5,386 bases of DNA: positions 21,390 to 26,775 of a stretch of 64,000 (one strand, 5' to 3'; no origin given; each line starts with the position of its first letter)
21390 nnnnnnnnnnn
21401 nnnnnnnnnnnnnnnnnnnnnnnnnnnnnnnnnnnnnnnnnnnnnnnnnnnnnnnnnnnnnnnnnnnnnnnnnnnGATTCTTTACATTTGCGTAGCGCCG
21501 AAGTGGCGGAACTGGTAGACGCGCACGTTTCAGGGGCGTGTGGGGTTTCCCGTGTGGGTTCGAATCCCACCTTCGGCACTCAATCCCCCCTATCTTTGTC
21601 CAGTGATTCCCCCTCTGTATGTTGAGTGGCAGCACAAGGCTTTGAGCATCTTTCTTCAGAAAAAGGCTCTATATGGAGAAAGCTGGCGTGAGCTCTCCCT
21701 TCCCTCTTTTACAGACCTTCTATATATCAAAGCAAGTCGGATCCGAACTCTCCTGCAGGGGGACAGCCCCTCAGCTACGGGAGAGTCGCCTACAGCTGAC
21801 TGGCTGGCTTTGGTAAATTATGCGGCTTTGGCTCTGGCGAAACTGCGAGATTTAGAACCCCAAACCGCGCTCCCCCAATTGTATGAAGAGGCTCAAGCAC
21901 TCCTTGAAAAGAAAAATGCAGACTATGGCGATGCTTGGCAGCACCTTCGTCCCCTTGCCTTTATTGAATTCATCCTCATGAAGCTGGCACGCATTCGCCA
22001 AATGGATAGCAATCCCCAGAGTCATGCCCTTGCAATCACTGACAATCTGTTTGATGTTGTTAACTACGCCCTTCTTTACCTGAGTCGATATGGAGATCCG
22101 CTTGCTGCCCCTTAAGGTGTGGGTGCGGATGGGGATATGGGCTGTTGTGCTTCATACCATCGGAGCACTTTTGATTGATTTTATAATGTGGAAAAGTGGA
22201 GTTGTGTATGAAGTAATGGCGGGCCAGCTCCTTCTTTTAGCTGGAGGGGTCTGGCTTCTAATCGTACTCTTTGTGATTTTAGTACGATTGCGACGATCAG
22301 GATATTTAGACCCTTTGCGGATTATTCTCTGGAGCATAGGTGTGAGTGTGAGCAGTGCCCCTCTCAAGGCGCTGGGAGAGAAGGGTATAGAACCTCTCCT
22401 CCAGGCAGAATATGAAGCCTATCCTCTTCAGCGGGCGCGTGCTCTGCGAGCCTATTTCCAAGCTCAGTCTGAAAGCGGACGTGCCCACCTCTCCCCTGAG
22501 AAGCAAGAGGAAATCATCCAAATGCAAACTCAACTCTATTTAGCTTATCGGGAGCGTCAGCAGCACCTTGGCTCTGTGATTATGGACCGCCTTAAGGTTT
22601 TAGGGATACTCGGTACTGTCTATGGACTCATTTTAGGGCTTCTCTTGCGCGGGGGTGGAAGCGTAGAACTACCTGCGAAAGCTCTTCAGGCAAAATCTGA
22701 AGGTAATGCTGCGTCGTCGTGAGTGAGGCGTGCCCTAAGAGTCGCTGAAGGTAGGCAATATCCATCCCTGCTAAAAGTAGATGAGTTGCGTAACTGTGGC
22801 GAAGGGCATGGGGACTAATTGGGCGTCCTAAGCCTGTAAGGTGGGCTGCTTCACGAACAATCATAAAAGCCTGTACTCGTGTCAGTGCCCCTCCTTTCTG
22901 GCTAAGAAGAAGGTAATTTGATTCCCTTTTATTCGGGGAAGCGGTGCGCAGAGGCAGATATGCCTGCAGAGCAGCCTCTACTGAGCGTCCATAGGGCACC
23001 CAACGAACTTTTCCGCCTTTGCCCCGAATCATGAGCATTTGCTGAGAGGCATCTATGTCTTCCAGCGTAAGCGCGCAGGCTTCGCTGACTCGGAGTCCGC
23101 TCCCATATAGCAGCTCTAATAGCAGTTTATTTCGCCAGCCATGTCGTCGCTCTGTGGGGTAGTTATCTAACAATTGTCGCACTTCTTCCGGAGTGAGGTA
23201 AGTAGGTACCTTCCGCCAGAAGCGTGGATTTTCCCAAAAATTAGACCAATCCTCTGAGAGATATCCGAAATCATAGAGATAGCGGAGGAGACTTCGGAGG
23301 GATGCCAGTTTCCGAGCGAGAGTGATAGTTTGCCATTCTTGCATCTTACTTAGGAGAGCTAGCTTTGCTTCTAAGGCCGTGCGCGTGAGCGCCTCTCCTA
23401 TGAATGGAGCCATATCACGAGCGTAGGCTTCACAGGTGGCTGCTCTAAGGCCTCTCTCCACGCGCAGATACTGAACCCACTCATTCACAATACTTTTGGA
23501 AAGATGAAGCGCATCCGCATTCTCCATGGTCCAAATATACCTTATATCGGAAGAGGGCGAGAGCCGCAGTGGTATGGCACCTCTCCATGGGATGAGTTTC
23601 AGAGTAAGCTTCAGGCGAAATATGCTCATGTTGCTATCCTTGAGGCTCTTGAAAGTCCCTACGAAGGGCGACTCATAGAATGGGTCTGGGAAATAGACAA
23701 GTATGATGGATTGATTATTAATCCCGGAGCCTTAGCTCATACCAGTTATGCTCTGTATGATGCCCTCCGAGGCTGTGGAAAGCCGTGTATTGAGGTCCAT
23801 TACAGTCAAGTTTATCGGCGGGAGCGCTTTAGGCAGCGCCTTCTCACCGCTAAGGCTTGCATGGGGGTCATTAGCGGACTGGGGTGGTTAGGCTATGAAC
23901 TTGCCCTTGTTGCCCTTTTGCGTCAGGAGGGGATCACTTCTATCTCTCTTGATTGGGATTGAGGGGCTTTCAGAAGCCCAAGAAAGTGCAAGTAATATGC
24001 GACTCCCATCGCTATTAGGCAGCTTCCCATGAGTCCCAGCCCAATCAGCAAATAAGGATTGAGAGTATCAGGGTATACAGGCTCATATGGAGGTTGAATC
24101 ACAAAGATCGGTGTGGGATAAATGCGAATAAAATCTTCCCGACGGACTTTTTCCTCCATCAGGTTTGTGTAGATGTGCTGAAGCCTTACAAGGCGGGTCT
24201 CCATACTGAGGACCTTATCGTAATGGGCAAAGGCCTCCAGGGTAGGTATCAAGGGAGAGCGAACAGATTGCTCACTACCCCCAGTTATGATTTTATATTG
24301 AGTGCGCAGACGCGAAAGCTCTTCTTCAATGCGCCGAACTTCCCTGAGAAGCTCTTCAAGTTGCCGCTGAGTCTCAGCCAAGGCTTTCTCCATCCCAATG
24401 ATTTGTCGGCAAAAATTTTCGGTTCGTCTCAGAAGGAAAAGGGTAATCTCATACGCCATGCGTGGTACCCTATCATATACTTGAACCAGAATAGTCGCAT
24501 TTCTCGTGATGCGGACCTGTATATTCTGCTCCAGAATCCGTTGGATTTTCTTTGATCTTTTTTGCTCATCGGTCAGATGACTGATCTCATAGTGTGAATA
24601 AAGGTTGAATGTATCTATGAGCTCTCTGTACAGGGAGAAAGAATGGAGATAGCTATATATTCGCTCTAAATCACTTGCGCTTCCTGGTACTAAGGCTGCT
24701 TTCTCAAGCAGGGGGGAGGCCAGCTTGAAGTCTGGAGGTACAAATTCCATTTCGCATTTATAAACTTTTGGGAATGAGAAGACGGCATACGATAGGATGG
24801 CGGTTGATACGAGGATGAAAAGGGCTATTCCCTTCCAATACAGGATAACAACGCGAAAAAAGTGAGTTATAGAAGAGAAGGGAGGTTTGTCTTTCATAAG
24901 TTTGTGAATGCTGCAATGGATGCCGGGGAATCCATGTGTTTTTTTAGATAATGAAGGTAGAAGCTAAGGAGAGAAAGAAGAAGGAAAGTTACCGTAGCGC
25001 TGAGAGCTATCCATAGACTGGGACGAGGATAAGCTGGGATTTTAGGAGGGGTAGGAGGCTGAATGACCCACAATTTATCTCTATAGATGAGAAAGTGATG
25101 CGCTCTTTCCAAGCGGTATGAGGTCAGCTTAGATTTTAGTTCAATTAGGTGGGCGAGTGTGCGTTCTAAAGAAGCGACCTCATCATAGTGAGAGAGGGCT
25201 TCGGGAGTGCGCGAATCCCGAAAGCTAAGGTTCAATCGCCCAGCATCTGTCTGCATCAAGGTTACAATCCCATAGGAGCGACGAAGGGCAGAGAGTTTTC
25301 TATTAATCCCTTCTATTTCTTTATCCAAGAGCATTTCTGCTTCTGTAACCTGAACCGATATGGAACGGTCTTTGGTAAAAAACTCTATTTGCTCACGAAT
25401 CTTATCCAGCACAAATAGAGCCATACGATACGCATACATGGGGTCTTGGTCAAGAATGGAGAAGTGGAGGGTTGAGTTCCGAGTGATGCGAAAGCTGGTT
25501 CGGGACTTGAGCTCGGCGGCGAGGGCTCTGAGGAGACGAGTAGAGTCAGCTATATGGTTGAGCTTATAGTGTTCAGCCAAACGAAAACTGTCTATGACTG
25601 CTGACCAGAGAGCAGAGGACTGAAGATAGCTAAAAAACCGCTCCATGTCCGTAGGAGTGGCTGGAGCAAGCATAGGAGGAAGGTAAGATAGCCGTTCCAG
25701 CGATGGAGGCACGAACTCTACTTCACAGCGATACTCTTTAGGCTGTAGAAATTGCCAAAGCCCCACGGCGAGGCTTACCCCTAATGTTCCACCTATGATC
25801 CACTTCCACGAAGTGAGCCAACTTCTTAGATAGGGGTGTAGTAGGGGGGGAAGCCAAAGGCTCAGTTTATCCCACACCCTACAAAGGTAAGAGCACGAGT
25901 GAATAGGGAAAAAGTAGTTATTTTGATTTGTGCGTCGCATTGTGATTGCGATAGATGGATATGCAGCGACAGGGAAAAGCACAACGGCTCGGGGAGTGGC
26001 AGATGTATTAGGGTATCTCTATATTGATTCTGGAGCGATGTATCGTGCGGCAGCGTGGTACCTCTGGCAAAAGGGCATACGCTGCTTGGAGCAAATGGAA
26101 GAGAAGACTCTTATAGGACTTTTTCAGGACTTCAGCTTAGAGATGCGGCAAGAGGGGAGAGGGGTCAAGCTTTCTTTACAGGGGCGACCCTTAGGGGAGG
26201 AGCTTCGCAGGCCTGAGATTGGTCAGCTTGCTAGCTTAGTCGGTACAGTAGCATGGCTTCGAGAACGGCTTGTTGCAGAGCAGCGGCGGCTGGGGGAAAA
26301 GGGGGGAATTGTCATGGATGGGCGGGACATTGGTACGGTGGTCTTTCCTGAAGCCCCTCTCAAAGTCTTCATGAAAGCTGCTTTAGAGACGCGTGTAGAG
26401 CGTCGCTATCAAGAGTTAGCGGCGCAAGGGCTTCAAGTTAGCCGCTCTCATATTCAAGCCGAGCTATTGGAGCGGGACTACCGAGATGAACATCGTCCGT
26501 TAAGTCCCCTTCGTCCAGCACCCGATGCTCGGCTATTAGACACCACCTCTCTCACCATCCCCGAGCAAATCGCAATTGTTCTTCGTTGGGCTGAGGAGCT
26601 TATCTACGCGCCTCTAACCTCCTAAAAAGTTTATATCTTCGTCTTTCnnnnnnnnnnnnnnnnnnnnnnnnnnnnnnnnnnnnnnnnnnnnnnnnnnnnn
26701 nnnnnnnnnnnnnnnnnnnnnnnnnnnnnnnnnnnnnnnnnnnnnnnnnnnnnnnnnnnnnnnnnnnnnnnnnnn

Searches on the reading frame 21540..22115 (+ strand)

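Call 3: search_protein_families(library=pfam, proteins=[window:21540-22115:+], max_evalue=0.1)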
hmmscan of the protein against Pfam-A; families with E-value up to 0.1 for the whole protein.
window:21540-22115:+ (191 aa): 2 families
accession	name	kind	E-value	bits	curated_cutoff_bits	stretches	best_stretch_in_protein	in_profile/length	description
PF07659.16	DUF1599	-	1.3e-30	105.9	25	2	42-102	2-61/61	Nucleotide modification associated domain 1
PF19979.4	DUF6415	-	0.091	14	27.5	0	91-140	34-85/95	Family of unknown function (DUF6415)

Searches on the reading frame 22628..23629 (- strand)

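Call 71: search_protein_families(library=pfam, proteins=[window:22628-23629:-], max_evalue=0.0001)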
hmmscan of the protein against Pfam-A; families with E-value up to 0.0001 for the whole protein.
window:22628-23629:- (333 aa): 2 families
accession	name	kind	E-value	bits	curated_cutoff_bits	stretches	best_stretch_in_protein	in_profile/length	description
PF00589.27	Phage_integrase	-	6.3e-40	137.2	27.1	1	144-313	2-169/172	Phage integrase family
PF02899.23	Phage_int_SAM_1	-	6e-07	30.1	22.3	1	48-119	1-80/83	Phage integrase, N-terminal SAM-like domain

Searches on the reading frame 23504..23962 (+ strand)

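Call 71: search_protein_families(library=pfam, proteins=[window:23504-23962:+], max_evalue=0.0001)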
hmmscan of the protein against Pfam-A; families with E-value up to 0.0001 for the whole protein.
window:23504-23962:+ (152 aa): 1 family
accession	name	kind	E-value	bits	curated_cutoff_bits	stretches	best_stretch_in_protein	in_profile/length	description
PF01220.24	DHquinase_II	-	2.4e-38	131.4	23.3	1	4-138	2-137/138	Dehydroquinase class II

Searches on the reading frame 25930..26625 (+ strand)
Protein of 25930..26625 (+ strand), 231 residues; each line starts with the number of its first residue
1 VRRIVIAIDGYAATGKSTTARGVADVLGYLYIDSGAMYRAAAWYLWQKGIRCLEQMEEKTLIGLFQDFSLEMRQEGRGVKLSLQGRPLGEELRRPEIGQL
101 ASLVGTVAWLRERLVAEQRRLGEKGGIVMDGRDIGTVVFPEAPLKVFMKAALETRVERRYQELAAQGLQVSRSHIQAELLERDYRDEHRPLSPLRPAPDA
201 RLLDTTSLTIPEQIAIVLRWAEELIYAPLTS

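Call 71: search_protein_families(library=pfam, proteins=[window:25930-26625:+], max_evalue=0.0001)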
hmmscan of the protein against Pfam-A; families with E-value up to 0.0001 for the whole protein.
window:25930-26625:+ (231 aa): 2 families
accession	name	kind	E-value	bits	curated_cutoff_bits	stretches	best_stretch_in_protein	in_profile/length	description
PF02224.24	Cytidylate_kin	-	5.9e-60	203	26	1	6-221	1-209/211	Cytidylate kinase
PF13189.12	Cytidylate_kin2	-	1.7e-06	28.8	28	1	5-162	1-130/176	Cytidylate kinase-like family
